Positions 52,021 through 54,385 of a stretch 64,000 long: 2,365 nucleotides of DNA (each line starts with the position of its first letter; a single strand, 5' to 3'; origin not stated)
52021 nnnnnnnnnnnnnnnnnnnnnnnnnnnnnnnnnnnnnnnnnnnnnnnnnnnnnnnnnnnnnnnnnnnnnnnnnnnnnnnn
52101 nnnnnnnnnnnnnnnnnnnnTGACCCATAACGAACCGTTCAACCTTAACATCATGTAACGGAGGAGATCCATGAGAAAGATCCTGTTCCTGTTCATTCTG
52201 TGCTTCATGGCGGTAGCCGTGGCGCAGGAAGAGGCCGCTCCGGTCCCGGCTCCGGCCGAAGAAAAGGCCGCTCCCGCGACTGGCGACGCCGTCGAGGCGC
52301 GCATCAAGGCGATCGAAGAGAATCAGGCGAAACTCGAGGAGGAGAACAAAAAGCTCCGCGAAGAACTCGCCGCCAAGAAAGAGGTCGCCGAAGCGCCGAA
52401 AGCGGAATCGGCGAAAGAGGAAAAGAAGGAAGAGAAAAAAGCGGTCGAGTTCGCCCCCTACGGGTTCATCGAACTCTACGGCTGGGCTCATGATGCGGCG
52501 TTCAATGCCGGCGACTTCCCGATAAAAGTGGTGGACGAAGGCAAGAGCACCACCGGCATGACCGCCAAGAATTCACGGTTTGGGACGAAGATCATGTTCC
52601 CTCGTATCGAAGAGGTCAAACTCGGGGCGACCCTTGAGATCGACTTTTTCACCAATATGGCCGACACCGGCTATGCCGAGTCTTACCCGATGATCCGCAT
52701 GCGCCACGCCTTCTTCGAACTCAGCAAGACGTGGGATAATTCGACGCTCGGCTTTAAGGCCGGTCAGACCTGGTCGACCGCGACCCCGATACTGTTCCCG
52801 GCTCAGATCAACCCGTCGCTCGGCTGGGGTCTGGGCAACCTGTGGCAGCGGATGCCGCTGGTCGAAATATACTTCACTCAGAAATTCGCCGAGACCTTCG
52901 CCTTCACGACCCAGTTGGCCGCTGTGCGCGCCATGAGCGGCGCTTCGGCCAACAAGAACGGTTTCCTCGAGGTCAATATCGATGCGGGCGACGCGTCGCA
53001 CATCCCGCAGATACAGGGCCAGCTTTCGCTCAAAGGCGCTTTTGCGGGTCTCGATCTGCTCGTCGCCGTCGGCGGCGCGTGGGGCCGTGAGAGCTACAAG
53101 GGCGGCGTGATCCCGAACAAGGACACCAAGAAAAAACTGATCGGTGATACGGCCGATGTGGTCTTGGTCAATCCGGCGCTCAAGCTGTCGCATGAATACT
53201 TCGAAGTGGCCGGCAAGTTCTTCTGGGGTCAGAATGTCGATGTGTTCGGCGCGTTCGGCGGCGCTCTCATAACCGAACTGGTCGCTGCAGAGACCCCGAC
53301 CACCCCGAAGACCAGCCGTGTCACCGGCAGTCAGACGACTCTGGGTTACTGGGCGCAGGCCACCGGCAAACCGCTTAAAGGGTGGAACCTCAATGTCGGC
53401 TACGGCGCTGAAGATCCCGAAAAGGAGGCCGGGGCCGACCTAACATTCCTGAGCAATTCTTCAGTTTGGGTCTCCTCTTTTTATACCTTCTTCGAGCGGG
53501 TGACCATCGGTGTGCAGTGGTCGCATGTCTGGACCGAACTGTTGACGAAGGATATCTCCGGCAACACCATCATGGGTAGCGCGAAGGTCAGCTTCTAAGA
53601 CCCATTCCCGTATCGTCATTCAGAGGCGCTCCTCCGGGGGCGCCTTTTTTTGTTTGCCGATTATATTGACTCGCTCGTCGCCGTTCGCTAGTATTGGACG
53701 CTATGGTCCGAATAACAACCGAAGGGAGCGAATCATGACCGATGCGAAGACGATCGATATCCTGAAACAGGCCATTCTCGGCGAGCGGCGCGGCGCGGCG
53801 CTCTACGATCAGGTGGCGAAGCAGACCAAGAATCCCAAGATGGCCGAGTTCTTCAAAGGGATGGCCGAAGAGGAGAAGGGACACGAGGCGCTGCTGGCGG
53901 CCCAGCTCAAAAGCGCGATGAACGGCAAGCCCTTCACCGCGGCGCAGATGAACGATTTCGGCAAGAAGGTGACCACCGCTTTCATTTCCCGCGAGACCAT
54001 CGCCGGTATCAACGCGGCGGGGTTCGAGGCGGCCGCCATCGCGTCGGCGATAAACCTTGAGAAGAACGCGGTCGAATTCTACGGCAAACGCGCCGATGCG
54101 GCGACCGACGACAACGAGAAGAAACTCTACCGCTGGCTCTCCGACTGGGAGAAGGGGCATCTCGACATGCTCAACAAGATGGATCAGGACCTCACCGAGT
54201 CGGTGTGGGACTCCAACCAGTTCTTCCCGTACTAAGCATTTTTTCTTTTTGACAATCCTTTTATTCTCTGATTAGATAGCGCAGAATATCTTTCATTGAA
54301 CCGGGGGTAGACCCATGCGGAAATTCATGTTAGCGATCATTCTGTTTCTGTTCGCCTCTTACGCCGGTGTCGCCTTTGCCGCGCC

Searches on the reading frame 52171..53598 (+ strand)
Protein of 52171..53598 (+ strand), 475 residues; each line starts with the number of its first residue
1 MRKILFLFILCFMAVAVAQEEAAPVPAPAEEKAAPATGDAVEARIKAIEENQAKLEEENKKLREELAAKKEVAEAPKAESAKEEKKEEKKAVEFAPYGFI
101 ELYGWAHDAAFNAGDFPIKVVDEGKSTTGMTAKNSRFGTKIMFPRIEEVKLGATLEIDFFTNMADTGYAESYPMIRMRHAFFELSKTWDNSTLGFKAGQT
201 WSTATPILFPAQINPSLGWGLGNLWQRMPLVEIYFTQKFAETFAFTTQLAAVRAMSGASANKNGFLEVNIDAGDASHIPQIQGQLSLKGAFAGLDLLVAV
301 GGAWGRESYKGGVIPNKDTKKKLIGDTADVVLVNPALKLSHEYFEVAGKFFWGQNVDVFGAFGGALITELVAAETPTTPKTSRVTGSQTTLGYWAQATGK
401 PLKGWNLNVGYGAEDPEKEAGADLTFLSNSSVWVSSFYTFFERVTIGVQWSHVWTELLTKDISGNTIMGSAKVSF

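Call 4: search_protein_families(library=ncbifam, proteins=[window:52171-53598:+], max_evalue=0.001)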
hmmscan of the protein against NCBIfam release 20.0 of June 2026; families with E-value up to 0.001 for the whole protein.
window:52171-53598:+ (475 aa): 0 families

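Call 7: search_protein_families(library=pfam, proteins=[window:52171-53598:+], max_evalue=0.001)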
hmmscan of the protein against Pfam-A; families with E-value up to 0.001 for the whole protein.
window:52171-53598:+ (475 aa): 0 families

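Call 42: search_solved_structures(query=window:52171-53595:+, max_evalue=10)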
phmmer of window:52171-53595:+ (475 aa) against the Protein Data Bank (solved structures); distinct sequences matched with E-value up to 10: 7.
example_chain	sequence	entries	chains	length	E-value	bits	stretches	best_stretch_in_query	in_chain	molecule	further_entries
3tol_A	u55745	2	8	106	0.27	13.3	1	48-121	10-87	Soluble cytochrome b562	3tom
5bu7_A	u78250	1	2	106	0.36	12.9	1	48-121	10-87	Soluble cytochrome b562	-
3zse_A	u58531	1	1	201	0.45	12.6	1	185-242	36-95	ENDO-1,4-BETA-XYLANASE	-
1bb1_B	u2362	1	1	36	0.98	11.5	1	44-71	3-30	DESIGNED, THERMOSTABLE HETEROTRIMERIC COILED COIL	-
6h1x_A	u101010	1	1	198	1.2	11.2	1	326-385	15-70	Putative fimbrial adhesin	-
6h2l_A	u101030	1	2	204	1.3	11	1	326-385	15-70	Putative fimbrial adhesin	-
7mzo_A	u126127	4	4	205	1.3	11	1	326-385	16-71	Fimbrial adhesin UcaD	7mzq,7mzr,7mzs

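Call 47: find_homologous_proteins(query=window:52171-53595:+, max_evalue=0.00001)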
Query window:52171-53595:+ (475 aa): 27 proteins with E <= 0.00001 among 8000 candidates.
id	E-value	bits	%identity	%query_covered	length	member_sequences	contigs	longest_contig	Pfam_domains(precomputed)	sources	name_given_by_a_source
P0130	0.0e+0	1066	100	100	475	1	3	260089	-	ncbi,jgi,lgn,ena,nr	ncbi:MAG TPA: hypothetical protein PLV42_06260 [bacterium]|nr:hypothetical protein [bacterium]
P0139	4.2e-256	868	84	100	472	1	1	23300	-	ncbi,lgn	-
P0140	2.2e-247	839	79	100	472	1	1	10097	-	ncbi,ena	-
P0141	2.1e-204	698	65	100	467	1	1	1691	-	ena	-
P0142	6.4e-196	670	62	100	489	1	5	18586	-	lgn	-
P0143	2.3e-195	668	67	92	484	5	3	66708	-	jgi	-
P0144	7.1e-185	633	61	100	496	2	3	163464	-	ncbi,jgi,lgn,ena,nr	ncbi:MAG TPA: cell envelope integrity protein TolA [bacterium]|nr:cell envelope integrity protein To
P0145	6.2e-182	624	59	100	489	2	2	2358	-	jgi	-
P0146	9.2e-181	620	60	99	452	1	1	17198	-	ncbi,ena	-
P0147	1.3e-177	610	58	100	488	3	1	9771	-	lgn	-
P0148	6.8e-169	581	59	96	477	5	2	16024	-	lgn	-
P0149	3.7e-165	568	58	99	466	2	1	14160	-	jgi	-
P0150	3.0e-147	509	53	100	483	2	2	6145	PF19577.5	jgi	-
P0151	1.2e-144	501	55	88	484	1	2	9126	-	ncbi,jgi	-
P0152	1.5e-128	448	62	66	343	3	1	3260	-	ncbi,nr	ncbi:MAG TPA: hypothetical protein PKH10_09760, partial [bacterium]|nr:hypothetical protein [bacteri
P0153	2.5e-103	365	40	96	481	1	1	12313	PF19577.5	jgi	-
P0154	1.3e-99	352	44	88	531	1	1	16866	PF19577.5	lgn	-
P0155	1.2e-96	343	41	96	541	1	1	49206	PF19577.5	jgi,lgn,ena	-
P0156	2.4e-96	342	42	97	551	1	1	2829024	-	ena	-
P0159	5.0e-96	341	40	97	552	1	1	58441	PF19577.5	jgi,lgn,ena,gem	-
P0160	3.4e-91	325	39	100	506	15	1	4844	PF19577.5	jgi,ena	-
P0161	4.8e-89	318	39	100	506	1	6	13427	PF19577.5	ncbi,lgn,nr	ncbi:hypothetical protein KA996_09770 [bacterium]|nr:hypothetical protein [bacterium]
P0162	6.9e-87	310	38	100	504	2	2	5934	PF19577.5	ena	-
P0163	2.6e-20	91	27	76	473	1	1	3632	PF19577.5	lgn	-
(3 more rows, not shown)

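Call 48: find_encoding_contigs(protein=P0144, flank=10000, max_places=2)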
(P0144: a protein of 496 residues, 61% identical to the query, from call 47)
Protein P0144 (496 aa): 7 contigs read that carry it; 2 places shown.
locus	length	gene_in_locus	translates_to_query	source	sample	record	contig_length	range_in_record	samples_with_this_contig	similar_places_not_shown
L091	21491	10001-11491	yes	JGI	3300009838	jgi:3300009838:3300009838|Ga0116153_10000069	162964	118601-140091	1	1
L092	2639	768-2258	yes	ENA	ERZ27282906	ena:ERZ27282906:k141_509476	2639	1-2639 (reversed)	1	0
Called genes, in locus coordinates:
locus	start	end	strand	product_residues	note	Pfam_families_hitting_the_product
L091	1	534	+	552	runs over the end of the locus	PF13205:Big_5, PF19078:Big_12 (faint), PF13205:Big_5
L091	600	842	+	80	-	-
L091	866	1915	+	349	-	-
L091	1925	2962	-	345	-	-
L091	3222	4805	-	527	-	PF26766:Choice_anch_L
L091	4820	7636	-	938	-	-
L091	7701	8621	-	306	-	PF00294:PfkB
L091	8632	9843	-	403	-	-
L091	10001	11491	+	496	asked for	-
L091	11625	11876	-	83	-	-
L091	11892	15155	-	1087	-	-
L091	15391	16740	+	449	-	-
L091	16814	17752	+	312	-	PF00696:AA_kinase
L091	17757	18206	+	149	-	PF02580:Tyr_Deacylase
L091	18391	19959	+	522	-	PF01839:FG-GAP (faint), PF13517:FG-GAP_3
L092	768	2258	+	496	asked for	-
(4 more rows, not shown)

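Call 49: find_encoding_contigs(protein=P0156, flank=10000, max_places=1)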
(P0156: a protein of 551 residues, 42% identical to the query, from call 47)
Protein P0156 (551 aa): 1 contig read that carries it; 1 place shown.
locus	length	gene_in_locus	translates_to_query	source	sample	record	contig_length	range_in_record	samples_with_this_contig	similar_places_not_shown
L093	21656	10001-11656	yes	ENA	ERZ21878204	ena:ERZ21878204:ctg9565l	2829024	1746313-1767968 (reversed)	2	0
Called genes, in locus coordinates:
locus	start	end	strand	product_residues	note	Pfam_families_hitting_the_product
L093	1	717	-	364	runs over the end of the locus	PF01041:DegT_DnrJ_EryC1, PF00266:Aminotran_5 (faint)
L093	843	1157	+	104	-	-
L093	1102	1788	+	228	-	-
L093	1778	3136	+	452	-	PF00932:LTD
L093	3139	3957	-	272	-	PF01790:LGT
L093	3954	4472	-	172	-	PF01252:Peptidase_A8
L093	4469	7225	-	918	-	PF00133:tRNA-synt_1, PF09334:tRNA-synt_1g, PF13603:tRNA-synt_1_2 (weak), PF08264:Anticodon_1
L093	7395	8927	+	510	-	PF13646:HEAT_2 (faint)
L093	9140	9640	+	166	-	PF03167:UDG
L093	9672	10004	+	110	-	-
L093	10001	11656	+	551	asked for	-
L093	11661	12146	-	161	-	PF00258:Flavodoxin_1, PF12641:Flavodoxin_3 (weak), PF12724:Flavodoxin_5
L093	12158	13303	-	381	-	PF01370:Epimerase, PF04321:RmlD_sub_bind (weak), PF16363:GDP_Man_Dehyd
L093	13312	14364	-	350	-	PF01073:3Beta_HSD, PF01370:Epimerase, PF02719:Polysacc_synt_2, PF04321:RmlD_sub_bind, PF13460:NAD_binding_10, PF16363:GDP_Man_Dehyd, PF07993:NAD_binding_4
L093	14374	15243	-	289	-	PF01040:UbiA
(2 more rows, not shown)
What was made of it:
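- Tried and rejected: More distant homologues (61% and 42% identical) sit in unrelated contexts (calls 48, 49).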

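Call 51: search_protein_families(library=pfam, proteins=[window:52171-53595:+, P0150, P0155], max_evalue=1)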
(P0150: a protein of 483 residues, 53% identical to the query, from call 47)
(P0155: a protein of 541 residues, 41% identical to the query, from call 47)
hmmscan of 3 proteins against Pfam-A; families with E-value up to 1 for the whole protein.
window:52171-53595:+ (475 aa): 5 families
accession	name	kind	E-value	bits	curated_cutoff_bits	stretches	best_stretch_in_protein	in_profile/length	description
PF06156.18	YabA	-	0.017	16.1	30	1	41-83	27-68/103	Initiation control protein YabA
PF06451.17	Moricin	-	0.03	14.5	27.6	1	5-41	4-42/62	Moricin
PF11932.13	DUF3450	-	0.21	11.3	32.6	1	7-75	2-69/241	Protein of unknown function (DUF3450)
PF10661.14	EssA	-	0.54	10.5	24.1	1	8-92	4-74/147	WXG100 protein secretion system (Wss), protein EssA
PF11696.13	DUF3292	-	0.88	8.3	25.7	0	19-90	401-474/648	Protein of unknown function (DUF3292)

P0150 (483 aa): 12 families
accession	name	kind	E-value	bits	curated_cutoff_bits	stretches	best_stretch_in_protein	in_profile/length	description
PF19577.5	DcaP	-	2e-05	24.2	27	1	122-191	98-162/410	DcaP outer membrane protein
PF25526.1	LIP-1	-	0.0034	17.2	34.1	1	44-92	70-118/250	Liprin-alpha-like coiled coil domain 2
PF05667.16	CCDC22_CC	-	0.058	13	39.2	1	26-86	198-258/477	CCDC22 protein coiled-coil region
PF06005.17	ZapB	-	0.06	14.3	31.5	1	40-80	18-58/71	Cell division protein ZapB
PF11932.13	DUF3450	-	0.12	12.1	32.6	1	8-84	4-81/241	Protein of unknown function (DUF3450)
PF23991.1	DUF7310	-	0.17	12.9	40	1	31-62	21-52/83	Coiled-coil region of unknown function (DUF7310)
PF05377.16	FlaC_arch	-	0.22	12.4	27.8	1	44-76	4-36/55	Flagella accessory protein C (FlaC)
PF04977.20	DivIC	-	0.23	11.7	28.9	1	41-84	18-62/80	Septum formation initiator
PF16326.10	ABC_tran_CTD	-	0.28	11.9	32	1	42-82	10-52/69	ABC transporter C-terminal domain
PF10779.14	XhlA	-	0.29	11.8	34.7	1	41-78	5-42/67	Haemolysin XhlA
PF06156.18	YabA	-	0.36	11.9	30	1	39-85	14-60/103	Initiation control protein YabA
PF04871.18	Uso1_p115_C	-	0.78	10.5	28.4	0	35-82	17-67/121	Uso1 / p115 like vesicle tethering protein, C terminal region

P0155 (541 aa): 4 families
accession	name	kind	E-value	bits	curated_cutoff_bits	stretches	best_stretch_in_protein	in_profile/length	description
PF19577.5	DcaP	-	1.7e-07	31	27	1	154-275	55-177/410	DcaP outer membrane protein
PF16339.10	DUF4969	-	0.0055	17.5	31.4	1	2-64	4-68/79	Domain of unknown function (DUF4969)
PF20098.4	DUF6488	-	0.023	15.1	27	1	1-54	1-52/110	Family of unknown function (DUF6488)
PF05399.16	EVI2A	-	0.37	10.8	25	1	5-128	8-128/231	Ectropic viral integration site 2A protein (EVI2A)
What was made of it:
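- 52171..53598 (+): outer-membrane porin, distantly DcaP-like (475 aa): signal peptide, N-terminal coiled coil, beta-barrel ending in Phe. Its homologue P0155 (41% identical, E=1e-96) passes PF19577 DcaP at 31 bits against a cut-off of 27 (calls 47, 51).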

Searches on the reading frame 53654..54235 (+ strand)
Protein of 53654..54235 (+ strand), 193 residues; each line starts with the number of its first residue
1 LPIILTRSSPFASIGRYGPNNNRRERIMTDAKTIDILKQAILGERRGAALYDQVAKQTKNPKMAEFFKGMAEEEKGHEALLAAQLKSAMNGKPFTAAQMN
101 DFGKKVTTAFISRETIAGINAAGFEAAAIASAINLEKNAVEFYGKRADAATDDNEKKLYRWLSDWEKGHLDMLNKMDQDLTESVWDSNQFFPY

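Call 7: search_protein_families(library=pfam, proteins=[window:53654-54235:+], max_evalue=0.001)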
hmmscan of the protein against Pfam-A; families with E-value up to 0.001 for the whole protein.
window:53654-54235:+ (193 aa): 4 families
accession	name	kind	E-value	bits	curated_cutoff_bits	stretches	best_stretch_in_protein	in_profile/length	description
PF02915.23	Rubrerythrin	-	2.3e-17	64.1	22.8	1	35-176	1-136/137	Rubrerythrin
PF22277.2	EncFtn-like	-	9e-06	25.8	27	0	128-173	18-63/85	EncFtn-like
PF13668.12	Ferritin_2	-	1.1e-05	26.1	24.7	0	34-104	3-79/138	Ferritin-like domain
PF09537.16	DUF2383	-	7.4e-05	23.3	30.8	1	33-96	2-64/111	Domain of unknown function (DUF2383)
